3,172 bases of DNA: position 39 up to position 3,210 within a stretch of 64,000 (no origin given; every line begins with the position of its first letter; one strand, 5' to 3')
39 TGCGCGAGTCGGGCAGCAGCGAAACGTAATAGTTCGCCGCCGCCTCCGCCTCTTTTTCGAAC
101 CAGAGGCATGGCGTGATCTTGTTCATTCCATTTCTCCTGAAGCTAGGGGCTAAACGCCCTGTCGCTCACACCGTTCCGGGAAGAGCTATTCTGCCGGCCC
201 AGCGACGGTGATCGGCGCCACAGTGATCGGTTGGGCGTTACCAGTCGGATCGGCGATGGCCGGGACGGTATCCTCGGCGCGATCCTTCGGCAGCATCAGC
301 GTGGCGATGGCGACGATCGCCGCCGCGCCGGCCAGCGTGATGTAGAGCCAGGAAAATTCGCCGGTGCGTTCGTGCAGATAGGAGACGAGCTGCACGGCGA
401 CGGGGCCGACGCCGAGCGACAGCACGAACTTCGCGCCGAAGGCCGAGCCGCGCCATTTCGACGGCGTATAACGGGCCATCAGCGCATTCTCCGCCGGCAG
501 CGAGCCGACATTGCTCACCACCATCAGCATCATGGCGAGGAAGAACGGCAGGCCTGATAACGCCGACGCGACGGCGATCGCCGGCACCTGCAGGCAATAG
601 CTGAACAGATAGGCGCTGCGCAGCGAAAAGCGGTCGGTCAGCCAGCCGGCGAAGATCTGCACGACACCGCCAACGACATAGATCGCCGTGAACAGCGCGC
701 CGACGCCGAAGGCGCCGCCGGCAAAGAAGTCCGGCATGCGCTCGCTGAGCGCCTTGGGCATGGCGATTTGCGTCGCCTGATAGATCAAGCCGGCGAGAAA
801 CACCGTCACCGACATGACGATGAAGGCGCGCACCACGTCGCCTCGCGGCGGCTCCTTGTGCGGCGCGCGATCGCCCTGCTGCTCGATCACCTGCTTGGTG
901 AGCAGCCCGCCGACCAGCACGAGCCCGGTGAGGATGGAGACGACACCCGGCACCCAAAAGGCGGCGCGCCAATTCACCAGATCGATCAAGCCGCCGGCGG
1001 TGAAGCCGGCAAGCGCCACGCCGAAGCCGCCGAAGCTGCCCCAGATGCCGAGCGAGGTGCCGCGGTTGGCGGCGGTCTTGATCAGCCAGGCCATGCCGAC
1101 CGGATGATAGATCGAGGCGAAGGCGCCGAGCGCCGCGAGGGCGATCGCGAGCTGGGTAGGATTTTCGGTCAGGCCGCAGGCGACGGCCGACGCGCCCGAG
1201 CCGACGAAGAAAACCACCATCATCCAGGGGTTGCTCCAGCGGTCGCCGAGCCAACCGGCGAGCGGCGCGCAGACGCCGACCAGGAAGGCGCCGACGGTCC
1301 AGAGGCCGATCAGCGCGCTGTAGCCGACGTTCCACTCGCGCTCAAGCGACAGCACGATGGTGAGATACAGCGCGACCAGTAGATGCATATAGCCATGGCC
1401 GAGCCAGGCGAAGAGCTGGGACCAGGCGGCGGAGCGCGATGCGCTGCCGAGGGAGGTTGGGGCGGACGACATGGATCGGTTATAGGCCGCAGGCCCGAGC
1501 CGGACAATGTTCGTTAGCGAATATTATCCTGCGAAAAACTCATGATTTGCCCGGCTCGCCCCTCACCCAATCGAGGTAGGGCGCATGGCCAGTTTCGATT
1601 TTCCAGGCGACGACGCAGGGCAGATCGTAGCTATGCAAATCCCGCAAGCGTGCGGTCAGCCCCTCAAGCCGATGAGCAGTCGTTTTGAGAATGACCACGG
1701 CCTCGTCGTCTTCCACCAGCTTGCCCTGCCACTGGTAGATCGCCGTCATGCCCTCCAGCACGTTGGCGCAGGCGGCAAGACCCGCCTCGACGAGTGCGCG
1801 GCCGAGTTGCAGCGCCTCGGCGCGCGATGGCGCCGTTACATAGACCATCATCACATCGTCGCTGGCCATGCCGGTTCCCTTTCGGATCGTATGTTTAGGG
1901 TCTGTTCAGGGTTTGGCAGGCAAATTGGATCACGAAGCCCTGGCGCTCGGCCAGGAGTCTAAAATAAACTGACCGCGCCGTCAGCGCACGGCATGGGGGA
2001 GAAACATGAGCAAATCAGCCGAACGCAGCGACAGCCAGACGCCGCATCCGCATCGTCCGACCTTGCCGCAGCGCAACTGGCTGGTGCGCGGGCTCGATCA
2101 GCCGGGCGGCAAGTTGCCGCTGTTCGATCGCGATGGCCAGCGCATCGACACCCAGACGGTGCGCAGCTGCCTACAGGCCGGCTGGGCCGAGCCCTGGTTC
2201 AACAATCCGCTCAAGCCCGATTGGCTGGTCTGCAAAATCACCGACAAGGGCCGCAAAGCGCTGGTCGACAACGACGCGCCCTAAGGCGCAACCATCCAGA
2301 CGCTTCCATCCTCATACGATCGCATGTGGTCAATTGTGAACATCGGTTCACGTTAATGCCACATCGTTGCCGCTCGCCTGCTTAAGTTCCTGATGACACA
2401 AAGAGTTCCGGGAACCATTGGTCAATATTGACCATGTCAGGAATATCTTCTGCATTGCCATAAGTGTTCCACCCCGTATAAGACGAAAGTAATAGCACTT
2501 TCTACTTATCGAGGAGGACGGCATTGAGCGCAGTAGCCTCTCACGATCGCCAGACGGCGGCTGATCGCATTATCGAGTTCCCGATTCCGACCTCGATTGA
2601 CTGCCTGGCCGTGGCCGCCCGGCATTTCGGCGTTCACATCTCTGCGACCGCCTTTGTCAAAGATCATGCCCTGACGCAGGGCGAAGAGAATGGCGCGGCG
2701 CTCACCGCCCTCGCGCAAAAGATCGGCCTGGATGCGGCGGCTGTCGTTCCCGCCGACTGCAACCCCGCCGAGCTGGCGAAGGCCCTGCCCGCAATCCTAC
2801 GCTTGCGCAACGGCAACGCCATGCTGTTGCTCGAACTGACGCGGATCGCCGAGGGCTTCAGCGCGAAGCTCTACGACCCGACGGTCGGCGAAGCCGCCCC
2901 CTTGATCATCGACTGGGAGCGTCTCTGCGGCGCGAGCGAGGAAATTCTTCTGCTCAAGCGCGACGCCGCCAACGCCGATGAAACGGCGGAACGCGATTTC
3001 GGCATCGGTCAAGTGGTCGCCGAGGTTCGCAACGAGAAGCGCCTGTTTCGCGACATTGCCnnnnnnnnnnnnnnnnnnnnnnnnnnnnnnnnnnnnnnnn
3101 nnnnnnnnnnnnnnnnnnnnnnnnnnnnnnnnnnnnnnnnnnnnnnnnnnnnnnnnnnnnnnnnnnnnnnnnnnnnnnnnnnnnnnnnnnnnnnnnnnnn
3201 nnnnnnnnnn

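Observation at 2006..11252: Self-contained type I secretion cassette: HlyB-type ABC transporter, HlyD adaptor, a Sel1-repeat protein and two tandem GH16-RTX glycanase cargos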

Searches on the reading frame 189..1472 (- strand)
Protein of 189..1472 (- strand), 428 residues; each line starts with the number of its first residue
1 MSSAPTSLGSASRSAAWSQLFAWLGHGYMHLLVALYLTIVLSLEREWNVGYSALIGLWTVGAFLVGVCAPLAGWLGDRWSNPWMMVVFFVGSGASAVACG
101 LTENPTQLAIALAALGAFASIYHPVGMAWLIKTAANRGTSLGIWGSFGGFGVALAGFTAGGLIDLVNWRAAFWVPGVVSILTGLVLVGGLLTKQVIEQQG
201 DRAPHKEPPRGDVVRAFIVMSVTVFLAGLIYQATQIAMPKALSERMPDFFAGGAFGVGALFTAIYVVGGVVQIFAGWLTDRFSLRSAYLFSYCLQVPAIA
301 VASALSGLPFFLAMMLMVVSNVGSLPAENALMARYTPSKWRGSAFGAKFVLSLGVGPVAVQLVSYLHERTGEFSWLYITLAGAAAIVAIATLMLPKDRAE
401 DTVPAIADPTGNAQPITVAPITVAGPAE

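Call 61: search_protein_families(library=pfam, proteins=[window:189-1472:-], max_evalue=0.00001)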
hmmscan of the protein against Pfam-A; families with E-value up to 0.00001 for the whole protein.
window:189-1472:- (428 aa): 1 family
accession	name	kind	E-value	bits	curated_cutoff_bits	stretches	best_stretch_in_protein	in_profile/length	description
PF07690.21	MFS_1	-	1.1e-34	120.3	33.4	2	32-246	11-234/347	Major Facilitator Superfamily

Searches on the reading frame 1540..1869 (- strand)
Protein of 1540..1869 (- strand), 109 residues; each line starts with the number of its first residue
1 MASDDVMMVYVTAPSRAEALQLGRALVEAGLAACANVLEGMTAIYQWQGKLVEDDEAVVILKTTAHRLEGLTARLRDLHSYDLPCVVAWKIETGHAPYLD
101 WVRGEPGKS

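Call 4: search_protein_families(library=pfam, proteins=[window:1540-1869:-], max_evalue=0.01)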
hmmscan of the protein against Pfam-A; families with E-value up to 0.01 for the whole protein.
window:1540-1869:- (109 aa): 2 families
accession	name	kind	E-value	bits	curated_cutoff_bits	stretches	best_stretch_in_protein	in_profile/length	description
PF03091.20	CutA1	-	2.3e-34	117.6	22.4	1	7-103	1-97/99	CutA1 divalent ion tolerance protein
PF02391.22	MoaE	-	0.0015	19.1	23.4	0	3-28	84-109/114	MoaE protein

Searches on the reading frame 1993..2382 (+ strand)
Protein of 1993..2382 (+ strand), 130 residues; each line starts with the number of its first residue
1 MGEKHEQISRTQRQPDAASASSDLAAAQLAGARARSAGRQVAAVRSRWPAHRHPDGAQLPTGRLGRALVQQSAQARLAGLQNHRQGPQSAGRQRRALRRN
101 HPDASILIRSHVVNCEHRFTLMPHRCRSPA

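Call 7: search_protein_families(library=pfam, proteins=[window:1993-2382:+], max_evalue=10)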
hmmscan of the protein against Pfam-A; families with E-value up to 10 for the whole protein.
window:1993-2382:+ (130 aa): 0 families

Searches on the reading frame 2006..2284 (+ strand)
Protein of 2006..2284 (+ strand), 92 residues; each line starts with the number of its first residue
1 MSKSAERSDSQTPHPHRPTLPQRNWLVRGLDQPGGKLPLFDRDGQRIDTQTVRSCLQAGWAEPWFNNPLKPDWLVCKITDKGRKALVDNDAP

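Call 4: search_protein_families(library=pfam, proteins=[window:2006-2284:+], max_evalue=0.01)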
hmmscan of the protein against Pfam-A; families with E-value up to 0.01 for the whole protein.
window:2006-2284:+ (92 aa): 0 families

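Call 5: search_protein_families(library=ncbifam, proteins=[window:2006-2284:+], max_evalue=0.01)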
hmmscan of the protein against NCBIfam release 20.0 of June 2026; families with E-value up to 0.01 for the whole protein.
window:2006-2284:+ (92 aa): 0 families

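Call 7: search_protein_families(library=pfam, proteins=[window:2006-2281:+], max_evalue=10)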
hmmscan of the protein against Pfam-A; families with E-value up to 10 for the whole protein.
window:2006-2281:+ (92 aa): 0 families

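Call 35: find_homologous_proteins(query=window:2006-2284:+)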
Query window:2006-2284:+ (92 aa): 4302 proteins with E <= 0.001 among 4302 candidates; the best 120 are listed.
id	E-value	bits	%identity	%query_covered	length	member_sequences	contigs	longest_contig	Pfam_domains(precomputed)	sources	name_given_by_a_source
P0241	6.8e-58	211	99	100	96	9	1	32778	-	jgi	-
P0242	7.6e-56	204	96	99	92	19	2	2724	-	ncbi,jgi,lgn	jgi:hypothetical protein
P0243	1.9e-51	190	89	100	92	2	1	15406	-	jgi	-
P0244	7.0e-51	188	87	100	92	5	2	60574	-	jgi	jgi:hypothetical protein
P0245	3.7e-49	183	89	98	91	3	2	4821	-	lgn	-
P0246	5.2e-47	176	81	97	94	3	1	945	-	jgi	jgi:hypothetical protein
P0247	2.8e-45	170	86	92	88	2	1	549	-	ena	-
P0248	1.8e-44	168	79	98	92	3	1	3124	-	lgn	-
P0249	5.1e-36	140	70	91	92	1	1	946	-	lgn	-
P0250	5.9e-36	140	67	92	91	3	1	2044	-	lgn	-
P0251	1.2e-34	136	76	72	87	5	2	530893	-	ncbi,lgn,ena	ncbi:MAG: hypothetical protein ACK4ZN_13630 [Oceanibaculum sp.]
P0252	1.8e-34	135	75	73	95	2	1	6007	-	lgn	-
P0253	3.8e-34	134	79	74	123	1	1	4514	-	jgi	jgi:hypothetical protein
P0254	8.5e-34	133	76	82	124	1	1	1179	-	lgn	-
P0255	1.2e-33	133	64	95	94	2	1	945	-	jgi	-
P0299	5.5e-32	127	64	92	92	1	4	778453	-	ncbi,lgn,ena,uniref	ncbi:MAG: hypothetical protein RLO51_09180 [Thalassobaculum sp.]|uniref:hypothetical protein n=1 Tax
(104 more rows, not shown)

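Call 36: find_encoding_contigs(protein=P0299, flank=6000, max_places=2)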
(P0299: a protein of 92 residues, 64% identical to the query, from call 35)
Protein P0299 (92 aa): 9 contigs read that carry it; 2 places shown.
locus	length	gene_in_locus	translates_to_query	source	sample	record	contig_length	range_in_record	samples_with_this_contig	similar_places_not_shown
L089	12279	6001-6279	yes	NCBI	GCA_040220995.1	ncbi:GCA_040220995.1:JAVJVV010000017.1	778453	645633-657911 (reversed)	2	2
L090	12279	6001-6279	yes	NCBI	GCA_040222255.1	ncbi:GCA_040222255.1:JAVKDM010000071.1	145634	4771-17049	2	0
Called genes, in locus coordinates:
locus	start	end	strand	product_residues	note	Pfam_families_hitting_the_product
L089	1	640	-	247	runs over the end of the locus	PF00121:TIM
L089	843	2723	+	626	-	PF13623:SurA_N_2, PF13624:SurA_N_3, PF13145:Rotamase_2, PF00639:Rotamase, PF13616:Rotamase_3 (weak)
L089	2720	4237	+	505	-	PF04715:, PF00425:Chorismate_bind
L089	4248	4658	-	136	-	PF00903:Glyoxalase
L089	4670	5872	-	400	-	PF07690:MFS_1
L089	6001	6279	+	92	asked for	-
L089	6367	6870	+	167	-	-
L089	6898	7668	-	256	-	PF00596:Aldolase_II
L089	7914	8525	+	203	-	-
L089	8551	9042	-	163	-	PF13411:MerR_1, PF00376:MerR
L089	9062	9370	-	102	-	PF18291:HU-HIG, PF00216:Bac_DNA_binding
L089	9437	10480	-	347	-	PF00108:Thiolase_N, PF08545:ACP_syn_III, PF08541:ACP_syn_III_C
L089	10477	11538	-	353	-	PF02504:FA_synthesis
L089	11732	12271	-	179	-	PF02620:YceD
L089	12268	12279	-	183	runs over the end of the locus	PF03981:Ubiq_cyt_C_chap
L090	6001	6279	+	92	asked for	-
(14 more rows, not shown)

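Call 37: find_encoding_contigs(protein=P0251, flank=6000, max_places=2)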
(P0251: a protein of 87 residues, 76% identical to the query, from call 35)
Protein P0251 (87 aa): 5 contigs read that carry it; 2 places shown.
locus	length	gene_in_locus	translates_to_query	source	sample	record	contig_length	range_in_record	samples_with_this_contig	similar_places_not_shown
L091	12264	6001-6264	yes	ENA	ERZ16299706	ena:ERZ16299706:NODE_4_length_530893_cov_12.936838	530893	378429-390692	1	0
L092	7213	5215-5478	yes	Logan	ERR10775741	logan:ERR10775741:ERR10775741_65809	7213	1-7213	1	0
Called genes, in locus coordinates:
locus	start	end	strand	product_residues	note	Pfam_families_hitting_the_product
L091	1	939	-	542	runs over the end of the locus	PF06418:CTP_synth_N, PF00117:GATase, PF07722:Peptidase_C26 (weak)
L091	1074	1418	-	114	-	PF03840:SecG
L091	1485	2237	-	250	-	PF00121:TIM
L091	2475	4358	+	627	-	PF13623:SurA_N_2, PF13624:SurA_N_3, PF13145:Rotamase_2, PF13616:Rotamase_3 (faint), PF00639:Rotamase (weak), PF13145:Rotamase_2 (weak)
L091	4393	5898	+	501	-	PF04715:, PF00425:Chorismate_bind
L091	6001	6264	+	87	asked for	-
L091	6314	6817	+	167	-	-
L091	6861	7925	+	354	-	PF00072:Response_reg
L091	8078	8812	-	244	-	PF00596:Aldolase_II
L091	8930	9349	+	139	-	-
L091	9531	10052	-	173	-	PF00376:MerR, PF13411:MerR_1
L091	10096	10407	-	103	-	PF18291:HU-HIG, PF00216:Bac_DNA_binding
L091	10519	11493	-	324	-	PF08545:ACP_syn_III, PF08541:ACP_syn_III_C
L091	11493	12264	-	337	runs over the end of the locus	PF02504:FA_synthesis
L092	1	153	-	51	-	?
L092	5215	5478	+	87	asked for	-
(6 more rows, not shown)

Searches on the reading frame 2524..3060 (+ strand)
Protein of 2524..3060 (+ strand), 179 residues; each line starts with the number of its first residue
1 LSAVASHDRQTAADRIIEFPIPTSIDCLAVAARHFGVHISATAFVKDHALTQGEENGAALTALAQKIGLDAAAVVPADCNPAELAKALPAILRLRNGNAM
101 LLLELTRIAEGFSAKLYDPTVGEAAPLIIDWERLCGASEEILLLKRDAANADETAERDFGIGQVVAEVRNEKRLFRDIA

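Call 7: search_protein_families(library=pfam, proteins=[window:2524-3060:+], max_evalue=10)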
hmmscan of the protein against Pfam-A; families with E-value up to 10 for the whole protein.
window:2524-3060:+ (179 aa): 0 families

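Call 32: search_solved_structures(query=window:2524-3030:+, max_evalue=10, show_alignments=5)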
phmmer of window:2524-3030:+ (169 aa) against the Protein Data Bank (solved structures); distinct sequences matched with E-value up to 10: 1.
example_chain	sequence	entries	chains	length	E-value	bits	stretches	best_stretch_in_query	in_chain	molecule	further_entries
3b79_A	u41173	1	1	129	1.1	12.5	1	26-105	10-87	Toxin secretion ATP-binding protein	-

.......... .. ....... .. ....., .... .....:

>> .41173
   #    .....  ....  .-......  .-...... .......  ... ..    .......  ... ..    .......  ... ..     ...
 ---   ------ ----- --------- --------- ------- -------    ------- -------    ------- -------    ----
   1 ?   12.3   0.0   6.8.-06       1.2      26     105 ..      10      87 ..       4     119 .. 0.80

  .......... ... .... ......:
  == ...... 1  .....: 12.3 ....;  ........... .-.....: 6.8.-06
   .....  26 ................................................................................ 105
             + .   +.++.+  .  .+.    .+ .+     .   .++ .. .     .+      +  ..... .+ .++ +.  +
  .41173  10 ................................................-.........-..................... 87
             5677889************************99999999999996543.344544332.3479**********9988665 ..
